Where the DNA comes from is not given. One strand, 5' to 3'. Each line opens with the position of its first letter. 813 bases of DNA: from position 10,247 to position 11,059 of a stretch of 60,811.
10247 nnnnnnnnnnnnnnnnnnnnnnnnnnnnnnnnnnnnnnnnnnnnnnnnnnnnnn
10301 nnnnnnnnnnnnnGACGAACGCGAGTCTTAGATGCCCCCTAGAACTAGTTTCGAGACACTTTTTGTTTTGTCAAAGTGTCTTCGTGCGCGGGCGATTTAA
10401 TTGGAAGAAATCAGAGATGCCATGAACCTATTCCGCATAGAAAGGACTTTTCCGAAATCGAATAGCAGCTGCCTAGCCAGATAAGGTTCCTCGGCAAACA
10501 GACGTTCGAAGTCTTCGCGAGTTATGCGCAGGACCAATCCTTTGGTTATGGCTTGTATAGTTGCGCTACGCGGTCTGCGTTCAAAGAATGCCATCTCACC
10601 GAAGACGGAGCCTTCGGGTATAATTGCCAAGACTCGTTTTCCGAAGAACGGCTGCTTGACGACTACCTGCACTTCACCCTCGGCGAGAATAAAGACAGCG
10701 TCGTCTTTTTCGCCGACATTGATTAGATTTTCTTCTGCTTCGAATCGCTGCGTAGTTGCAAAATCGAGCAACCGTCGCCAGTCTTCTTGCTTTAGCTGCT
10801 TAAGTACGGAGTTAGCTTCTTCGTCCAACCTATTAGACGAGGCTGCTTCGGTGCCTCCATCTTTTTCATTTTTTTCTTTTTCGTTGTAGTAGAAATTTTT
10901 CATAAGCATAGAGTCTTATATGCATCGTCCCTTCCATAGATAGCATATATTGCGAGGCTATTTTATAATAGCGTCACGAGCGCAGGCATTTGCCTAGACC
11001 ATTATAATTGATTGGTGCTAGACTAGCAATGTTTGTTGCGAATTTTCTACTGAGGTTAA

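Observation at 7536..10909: Candidate system: one-polypeptide membrane electron-transfer chain plus a cyclic-nucleotide sensor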

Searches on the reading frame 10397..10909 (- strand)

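Call 3: search_protein_families(library=pfam, proteins=[window:10397-10909:-], max_evalue=0.1)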
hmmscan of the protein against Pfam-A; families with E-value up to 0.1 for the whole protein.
window:10397-10909:- (170 aa): 1 family
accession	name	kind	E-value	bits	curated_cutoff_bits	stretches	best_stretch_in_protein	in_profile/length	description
PF00027.35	cNMP_binding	-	3.7e-19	68.9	27.5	1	54-140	2-88/89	Cyclic nucleotide-binding domain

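Call 4: search_protein_families(library=ncbifam, proteins=[window:10397-10909:-], max_evalue=0.1)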
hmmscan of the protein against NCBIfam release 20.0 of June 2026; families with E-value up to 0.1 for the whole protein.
window:10397-10909:- (170 aa): 9 families
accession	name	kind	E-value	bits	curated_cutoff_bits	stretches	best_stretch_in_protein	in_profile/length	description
NF041163.2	encap_f2b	equivalog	1.9e-12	47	400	1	35-148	78-193/450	family 2B encapsulin nanocompartment shell protein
NF008732.0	PRK11753.1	equivalog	2.3e-12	46.8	266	1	38-162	10-135/214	cAMP-activated global transcriptional regulator CRP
TIGR03896.1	cyc_nuc_ocin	subfamily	3.1e-12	46.5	161.05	1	52-158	9-119/317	bacteriocin-type transport-associated protein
NF006901.0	PRK09392.1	equivalog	5.6e-08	32.4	211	1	34-152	13-130/236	transcriptional activator FtrB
NF058543.1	ActPatMycb56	equivalog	1.7e-06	27.1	460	1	37-148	5-114/317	acetyltransferase Pat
NF050815.1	TransActFtrBCaul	equivalog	0.0014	17.9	300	1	36-142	17-122/251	transcriptional activator FtrB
NF050806.1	TransRegFixKCaul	equivalog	0.0018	17.5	300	1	51-149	23-118/215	transcriptional regulator FixK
NF052518.1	TransRegLdrP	equivalog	0.0039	17.2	300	1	54-129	2-76/195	transcriptional regulator LdrP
NF007707.0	PRK10402.1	subfamily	0.0047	16.6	180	1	48-150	28-130/226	transcriptional regulator YeiL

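Call 86: search_protein_families(library=padloc, proteins=[window:10397-10909:-], max_evalue=0.01)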
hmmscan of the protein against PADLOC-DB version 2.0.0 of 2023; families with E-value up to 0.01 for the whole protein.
window:10397-10909:- (170 aa): 5 families
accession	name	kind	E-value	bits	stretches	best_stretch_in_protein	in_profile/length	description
PDLC02371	PycTIR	-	5.6e-18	63.3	1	45-163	31-145/288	-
PDLC00731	Effector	-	1.1e-17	62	1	44-164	33-149/306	TIR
PDLC00732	Effector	-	2.2e-14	51.1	1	46-163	31-144/301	TIR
PDLC00730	Effector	-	1.5e-09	35.5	1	45-152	50-154/299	TIR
PDLC00734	PycC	-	2.6e-09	34.7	1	51-141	33-123/374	Pycsar cyclase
